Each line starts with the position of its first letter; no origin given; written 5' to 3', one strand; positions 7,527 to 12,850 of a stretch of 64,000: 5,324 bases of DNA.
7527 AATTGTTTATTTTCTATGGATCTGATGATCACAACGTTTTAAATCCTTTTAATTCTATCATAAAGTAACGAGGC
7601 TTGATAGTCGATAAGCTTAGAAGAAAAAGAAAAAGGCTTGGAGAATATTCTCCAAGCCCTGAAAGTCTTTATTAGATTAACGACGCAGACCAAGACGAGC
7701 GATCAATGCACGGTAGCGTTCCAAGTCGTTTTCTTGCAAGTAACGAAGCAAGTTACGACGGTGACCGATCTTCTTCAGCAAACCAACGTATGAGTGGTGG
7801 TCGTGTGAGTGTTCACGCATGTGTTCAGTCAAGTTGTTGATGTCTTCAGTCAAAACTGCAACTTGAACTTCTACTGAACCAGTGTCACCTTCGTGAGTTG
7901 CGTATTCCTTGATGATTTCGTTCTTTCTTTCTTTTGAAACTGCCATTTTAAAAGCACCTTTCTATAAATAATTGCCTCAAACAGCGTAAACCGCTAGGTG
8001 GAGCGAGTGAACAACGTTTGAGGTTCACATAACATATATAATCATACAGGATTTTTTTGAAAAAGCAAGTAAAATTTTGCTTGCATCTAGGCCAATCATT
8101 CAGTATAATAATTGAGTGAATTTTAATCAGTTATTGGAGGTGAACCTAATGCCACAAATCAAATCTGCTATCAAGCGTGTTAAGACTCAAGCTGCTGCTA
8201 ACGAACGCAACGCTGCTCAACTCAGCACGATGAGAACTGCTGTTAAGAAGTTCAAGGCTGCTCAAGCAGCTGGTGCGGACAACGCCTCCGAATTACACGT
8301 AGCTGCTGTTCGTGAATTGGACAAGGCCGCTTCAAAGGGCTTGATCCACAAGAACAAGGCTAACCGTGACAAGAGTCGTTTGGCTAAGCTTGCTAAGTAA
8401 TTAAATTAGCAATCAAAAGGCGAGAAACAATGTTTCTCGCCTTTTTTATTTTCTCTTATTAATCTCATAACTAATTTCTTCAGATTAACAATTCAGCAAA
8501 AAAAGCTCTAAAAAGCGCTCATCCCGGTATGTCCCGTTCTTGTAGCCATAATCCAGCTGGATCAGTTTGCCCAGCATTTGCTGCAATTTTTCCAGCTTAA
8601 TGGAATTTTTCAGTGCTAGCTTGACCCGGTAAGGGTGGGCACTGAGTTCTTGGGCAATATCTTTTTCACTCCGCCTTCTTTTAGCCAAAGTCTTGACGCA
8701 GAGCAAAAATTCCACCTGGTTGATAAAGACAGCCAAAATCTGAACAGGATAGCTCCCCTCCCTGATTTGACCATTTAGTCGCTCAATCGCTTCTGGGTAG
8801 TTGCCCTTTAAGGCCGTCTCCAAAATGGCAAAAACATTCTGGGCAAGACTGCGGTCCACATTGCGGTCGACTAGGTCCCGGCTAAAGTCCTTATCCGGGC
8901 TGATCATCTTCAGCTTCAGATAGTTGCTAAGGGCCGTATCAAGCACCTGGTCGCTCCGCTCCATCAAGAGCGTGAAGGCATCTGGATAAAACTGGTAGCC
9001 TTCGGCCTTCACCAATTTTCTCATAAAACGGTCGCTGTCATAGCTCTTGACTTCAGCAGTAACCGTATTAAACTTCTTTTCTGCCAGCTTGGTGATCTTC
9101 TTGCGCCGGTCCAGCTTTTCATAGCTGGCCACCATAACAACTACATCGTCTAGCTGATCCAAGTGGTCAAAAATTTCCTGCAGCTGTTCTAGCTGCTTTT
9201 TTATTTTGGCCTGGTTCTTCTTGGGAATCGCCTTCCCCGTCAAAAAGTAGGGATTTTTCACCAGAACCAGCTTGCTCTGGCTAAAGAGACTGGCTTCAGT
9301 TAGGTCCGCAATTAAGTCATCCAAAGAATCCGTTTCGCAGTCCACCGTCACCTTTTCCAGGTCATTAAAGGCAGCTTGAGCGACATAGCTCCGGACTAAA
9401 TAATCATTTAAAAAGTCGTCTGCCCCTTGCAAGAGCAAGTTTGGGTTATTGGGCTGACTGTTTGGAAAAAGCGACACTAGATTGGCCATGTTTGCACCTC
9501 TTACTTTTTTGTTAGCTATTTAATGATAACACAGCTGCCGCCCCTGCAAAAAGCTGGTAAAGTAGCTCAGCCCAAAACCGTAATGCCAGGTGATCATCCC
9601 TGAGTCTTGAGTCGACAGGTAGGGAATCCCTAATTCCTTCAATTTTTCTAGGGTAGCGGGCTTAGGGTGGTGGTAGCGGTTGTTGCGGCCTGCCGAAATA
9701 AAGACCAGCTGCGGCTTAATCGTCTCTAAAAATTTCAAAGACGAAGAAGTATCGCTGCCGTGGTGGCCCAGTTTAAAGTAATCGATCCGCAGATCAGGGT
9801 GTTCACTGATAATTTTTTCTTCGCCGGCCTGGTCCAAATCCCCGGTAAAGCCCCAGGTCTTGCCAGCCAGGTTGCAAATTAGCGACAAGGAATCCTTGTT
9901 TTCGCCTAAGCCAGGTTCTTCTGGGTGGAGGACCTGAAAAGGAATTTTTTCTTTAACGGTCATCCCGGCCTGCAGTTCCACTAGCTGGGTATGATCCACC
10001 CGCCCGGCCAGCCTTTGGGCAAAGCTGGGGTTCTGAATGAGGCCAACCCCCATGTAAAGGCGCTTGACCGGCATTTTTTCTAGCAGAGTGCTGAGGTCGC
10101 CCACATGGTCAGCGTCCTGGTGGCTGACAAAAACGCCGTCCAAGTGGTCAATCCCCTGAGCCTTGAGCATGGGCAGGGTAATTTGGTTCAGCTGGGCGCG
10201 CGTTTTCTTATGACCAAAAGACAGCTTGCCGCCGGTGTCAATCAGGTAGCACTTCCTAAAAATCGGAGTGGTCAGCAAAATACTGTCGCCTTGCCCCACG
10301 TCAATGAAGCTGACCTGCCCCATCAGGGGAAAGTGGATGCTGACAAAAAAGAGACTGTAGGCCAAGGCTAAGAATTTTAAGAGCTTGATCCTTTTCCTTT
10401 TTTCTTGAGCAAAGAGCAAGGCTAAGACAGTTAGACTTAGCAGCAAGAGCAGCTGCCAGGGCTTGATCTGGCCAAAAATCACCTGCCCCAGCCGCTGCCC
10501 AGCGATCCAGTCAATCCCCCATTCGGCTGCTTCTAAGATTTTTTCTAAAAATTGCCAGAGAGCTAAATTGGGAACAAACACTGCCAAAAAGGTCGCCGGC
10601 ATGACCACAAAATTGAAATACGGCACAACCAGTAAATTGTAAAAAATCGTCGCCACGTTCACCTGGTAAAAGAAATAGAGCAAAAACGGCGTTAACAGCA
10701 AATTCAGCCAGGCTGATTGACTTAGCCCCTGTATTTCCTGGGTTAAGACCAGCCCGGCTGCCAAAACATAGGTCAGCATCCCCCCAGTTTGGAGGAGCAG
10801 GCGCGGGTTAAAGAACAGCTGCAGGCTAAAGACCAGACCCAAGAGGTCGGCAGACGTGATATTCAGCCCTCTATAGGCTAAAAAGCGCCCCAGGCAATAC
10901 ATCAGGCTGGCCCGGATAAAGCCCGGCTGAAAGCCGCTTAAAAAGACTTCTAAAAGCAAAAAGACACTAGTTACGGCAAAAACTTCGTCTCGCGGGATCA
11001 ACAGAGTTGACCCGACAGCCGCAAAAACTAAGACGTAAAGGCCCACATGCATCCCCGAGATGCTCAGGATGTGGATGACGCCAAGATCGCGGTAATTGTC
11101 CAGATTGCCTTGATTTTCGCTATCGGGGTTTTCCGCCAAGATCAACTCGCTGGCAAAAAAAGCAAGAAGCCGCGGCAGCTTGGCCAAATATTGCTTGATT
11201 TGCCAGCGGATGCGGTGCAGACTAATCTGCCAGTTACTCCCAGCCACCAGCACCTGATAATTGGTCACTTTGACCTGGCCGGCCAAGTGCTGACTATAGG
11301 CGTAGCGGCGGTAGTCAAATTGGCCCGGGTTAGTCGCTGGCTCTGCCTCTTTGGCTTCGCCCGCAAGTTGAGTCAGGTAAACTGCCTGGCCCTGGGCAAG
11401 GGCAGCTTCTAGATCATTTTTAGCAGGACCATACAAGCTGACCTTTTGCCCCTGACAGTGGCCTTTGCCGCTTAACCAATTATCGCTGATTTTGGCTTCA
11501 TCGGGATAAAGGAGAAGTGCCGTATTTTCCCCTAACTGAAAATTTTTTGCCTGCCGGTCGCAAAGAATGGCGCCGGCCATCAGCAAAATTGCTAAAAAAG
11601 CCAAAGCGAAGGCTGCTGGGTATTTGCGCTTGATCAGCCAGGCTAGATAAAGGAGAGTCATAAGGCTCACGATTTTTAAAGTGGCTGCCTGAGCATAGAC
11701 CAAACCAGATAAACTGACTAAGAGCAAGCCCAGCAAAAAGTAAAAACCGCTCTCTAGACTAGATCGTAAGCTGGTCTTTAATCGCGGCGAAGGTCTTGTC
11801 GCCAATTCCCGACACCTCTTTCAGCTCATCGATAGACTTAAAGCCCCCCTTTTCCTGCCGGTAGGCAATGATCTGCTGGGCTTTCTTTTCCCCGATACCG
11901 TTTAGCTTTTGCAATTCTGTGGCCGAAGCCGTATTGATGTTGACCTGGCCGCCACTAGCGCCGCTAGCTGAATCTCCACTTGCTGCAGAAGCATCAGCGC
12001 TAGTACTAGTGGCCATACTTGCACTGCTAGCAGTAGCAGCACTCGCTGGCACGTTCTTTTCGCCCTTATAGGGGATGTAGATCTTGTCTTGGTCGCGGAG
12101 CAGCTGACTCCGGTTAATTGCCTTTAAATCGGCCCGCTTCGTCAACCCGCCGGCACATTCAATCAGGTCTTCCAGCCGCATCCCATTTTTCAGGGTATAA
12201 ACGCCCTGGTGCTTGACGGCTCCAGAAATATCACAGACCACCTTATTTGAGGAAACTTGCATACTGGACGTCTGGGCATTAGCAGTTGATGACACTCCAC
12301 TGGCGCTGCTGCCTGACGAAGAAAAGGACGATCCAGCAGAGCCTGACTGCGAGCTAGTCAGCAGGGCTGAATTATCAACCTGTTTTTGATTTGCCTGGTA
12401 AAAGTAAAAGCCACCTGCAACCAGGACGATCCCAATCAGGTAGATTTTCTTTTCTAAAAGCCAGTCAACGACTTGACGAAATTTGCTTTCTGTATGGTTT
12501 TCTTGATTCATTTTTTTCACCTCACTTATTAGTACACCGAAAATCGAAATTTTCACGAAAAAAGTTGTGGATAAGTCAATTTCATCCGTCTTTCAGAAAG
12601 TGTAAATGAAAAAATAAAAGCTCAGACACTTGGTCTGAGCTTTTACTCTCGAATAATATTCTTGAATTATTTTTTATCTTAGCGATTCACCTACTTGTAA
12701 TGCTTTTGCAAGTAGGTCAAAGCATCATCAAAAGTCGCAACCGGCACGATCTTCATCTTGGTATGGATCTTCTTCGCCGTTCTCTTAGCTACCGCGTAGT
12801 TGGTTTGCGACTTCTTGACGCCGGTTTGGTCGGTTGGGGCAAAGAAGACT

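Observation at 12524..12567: Shared bipartite motif upstream of comEA-comEC and radC: candidate competence-sigma promoter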

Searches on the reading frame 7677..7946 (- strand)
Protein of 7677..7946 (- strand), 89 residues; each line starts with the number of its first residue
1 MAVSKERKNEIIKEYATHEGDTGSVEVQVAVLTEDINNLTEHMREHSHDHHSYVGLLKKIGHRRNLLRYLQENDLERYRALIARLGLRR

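Call 7: search_protein_families(library=pfam, proteins=[window:7677-7946:-])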
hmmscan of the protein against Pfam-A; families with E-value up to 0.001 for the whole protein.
window:7677-7946:- (89 aa): 1 family
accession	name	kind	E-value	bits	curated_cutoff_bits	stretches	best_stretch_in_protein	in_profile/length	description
PF00312.27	Ribosomal_S15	-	5.6e-35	119.8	31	1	8-88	1-81/81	Ribosomal protein S15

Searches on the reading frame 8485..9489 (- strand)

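Call 7: search_protein_families(library=pfam, proteins=[window:8485-9489:-])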
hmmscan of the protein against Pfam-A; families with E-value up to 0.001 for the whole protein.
window:8485-9489:- (334 aa): 2 families
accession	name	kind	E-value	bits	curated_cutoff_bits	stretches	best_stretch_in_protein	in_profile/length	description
PF21694.2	DNA_pol3_delta_C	-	1.4e-26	93.3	27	1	217-333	2-120/121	DNA polymerase III delta subunit, C-terminal domain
PF06144.19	DNA_pol3_delta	-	2.3e-14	53.9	21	1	32-145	18-123/124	DNA polymerase III, delta subunit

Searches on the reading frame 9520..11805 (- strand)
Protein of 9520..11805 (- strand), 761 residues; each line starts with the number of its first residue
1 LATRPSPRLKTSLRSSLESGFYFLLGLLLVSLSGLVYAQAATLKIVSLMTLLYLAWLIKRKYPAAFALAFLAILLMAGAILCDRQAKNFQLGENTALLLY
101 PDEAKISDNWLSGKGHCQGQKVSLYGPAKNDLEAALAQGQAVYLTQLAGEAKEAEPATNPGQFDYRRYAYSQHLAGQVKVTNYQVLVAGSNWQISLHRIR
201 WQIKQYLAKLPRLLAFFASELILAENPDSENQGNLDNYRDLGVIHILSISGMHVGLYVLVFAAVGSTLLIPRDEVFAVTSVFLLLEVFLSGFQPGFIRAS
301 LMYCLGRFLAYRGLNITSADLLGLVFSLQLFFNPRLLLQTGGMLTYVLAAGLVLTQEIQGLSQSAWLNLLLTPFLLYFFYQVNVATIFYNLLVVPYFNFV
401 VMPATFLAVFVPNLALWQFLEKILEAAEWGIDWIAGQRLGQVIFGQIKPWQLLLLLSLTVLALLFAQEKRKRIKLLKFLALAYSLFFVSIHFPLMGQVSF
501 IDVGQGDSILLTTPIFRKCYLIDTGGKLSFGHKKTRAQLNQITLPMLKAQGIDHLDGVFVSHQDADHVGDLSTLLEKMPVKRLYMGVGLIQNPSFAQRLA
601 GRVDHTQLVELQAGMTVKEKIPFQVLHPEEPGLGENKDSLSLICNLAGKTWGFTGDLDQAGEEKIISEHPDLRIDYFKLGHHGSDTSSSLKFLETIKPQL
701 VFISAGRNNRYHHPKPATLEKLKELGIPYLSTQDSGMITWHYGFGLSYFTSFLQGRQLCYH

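Call 7: search_protein_families(library=pfam, proteins=[window:9520-11805:-])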
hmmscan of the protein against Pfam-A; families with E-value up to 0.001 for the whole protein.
window:9520-11805:- (761 aa): 4 families
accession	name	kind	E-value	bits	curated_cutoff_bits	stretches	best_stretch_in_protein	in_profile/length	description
PF03772.21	Competence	-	1.6e-32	113.4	23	1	236-466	15-267/270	Competence protein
PF00753.33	Lactamase_B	-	5.5e-09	36.7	22.7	1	502-686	2-175/196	Metallo-beta-lactamase superfamily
PF12706.13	Lactamase_B_2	-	5e-08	33.2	27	1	521-663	4-149/200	Beta-lactamase superfamily domain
PF13567.11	DUF4131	-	1.3e-06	28.6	31.6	1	146-181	125-160/165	Domain of unknown function (DUF4131)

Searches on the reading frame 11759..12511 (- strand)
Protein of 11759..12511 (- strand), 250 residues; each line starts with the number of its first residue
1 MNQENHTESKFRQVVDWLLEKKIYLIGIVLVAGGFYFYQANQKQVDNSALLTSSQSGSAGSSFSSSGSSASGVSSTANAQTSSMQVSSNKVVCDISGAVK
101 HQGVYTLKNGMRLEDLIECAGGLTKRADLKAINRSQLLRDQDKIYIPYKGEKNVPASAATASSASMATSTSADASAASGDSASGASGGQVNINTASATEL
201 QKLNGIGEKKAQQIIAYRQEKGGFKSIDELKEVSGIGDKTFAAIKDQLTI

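Call 7: search_protein_families(library=pfam, proteins=[window:11759-12511:-])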
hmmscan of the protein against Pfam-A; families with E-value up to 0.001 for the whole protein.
window:11759-12511:- (250 aa): 8 families
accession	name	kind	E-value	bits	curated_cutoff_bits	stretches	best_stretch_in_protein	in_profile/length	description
PF12836.13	HHH_3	-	7.6e-26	90.5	27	1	188-249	4-65/65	Helix-hairpin-helix motif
PF00633.29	HHH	-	3.5e-13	49.1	24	1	191-217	4-30/30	Helix-hairpin-helix motif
PF10531.15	SLBB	-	2.6e-12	46.8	27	1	94-146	3-54/55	SLBB domain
PF14520.12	HHH_5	-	2.5e-08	34.7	27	0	194-216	31-53/57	Helix-hairpin-helix domain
PF22461.2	SLBB_2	-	1.6e-07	31.8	27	1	95-133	5-45/79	SLBB domain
PF03934.19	T2SSK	-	3.1e-07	31.1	24.2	1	190-250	1-62/63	Type II secretion system (T2SS), protein K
PF12826.13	HHH_2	-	0.00014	22.4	27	0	191-220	28-57/64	Helix-hairpin-helix motif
PF14579.12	HHH_6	-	0.0009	19.8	25.6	0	200-232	27-59/90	Helix-hairpin-helix motif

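Call 16: find_related_loci(query=window:11759-12511:-, collection=genome_contigs, flank=3000)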
Query window:11759-12511:- (250 aa) in genome_contigs; peptide patterns used: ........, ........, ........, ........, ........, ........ (x = any residue, [..] = any of these).
204 stretches matched a pattern; 61 encode a relative of the query (tblastn E <= 1e-3); 61 distinct loci.
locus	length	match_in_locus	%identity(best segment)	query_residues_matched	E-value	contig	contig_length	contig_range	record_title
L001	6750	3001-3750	91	1-250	2e-129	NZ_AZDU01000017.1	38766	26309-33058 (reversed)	Lactobacillus equicursoris DSM 19284 = JCM 14600 = CIP 110162 strain DSM 19284 Scaffold17, whole genome shotgun sequence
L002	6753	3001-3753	60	1-250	1e-76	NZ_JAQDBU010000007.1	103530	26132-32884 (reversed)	Lactobacillus delbrueckii strain AF61-16pH5TA AF61-16pH5TA.Scaf7, whole genome shotgun sequence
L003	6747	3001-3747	59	2-250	7e-76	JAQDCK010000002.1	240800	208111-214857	Lactobacillaceae bacterium AF64-9pH9TA AF64-9pH9TA.Scaf2, whole genome shotgun sequence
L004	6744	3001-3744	62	1-250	2e-75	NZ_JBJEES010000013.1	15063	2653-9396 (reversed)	MAG: Lactobacillus sp. isolate LOHA03_bin.003 NODE_1289_length_15063_cov_7.129598, whole genome shotgun sequence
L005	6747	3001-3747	60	1-250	2e-73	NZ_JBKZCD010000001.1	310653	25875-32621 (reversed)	Lactobacillus delbrueckii subsp. bulgaricus strain M675A M675A_contig_1, whole genome shotgun sequence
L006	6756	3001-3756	60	1-250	2e-73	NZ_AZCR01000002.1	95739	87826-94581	Lactobacillus delbrueckii subsp. delbrueckii DSM 20074 = JCM 1012 strain DSM 20074 Scaffold2, whole genome shotgun seque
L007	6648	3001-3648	44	11-250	6e-59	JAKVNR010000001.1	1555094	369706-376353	MAG: Lactobacillus sp. isolate UW_TS_LAC3_1 Ga0455836_012, whole genome shotgun sequence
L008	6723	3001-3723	46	15-250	3e-58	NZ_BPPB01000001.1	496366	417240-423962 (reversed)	Lactobacillus laiwuensis strain F551-2 contig1, whole genome shotgun sequence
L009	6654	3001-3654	46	11-250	3e-57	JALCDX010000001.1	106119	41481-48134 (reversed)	MAG: Lactobacillus sp. isolate UW_TS_LAC6_1 Ga0455803_00060, whole genome shotgun sequence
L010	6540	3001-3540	55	66-250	4e-57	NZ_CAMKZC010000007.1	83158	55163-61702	MAG: uncultured Lactobacillus sp. isolate SRR7287212_bin.11_metawrap_v1.3.0_MAG ERZ10357996_50, whole genome shotgun seq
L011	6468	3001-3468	61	91-250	7e-57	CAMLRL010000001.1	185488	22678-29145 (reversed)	MAG: uncultured Lactobacillus sp. isolate SRR12181025_bin.3_metawrap_v1.3.0_MAG genome assembly, contig: ERZ12593184_8,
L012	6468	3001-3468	61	91-250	1e-56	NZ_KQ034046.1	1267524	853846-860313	Lactobacillus helsingborgensis strain Bma5 Bma5_scaffold1, whole genome shotgun sequence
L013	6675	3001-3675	47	20-250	1e-55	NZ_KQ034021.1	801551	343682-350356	Lactobacillus melliventris strain Hma8 Hma8_scaffold3, whole genome shotgun sequence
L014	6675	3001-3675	46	20-250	3e-55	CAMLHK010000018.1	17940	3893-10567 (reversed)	MAG: uncultured Lactobacillus sp. isolate SRR17188283_bin.2_metawrap_v1.3.0_MAG genome assembly, contig: ERZ12636462_215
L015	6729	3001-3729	44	4-250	4e-55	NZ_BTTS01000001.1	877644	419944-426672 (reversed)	Lactobacillus juensis strain F690 Contig1, whole genome shotgun sequence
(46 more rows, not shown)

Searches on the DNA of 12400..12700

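Call 63: search_rna_families(source=window, start=12400, end=12700, threshold=evalue, max_evalue=1)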
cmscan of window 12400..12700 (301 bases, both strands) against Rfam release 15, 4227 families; matches with E-value up to 1: 5.
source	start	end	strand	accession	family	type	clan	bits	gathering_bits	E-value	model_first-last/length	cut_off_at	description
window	12611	12678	-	RF02495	ohsC_RNA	Gene; antitoxin;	-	24.9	50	0.091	1-77/77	no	Oppression of Hydrophobic ORF by sRNA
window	12580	12649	+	RF02495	ohsC_RNA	Gene; antitoxin;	-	24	50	0.14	1-77/77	no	Oppression of Hydrophobic ORF by sRNA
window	12600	12645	+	RF04339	Plastid-psbJ-3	Cis-reg;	CL00152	20.1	61.7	0.37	40-125/125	no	Plastid-psbJ-3 3UTR RNA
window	12594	12681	+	RF01288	snoR31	Gene; snRNA; snoRNA; CD-box;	-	20.1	44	0.65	1-93/93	no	Small nucleolar RNA snoR31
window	12486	12662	-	RF02842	RefA1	Gene; sRNA;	-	14.6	94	0.67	1-222/222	no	Enterococcus sRNA A1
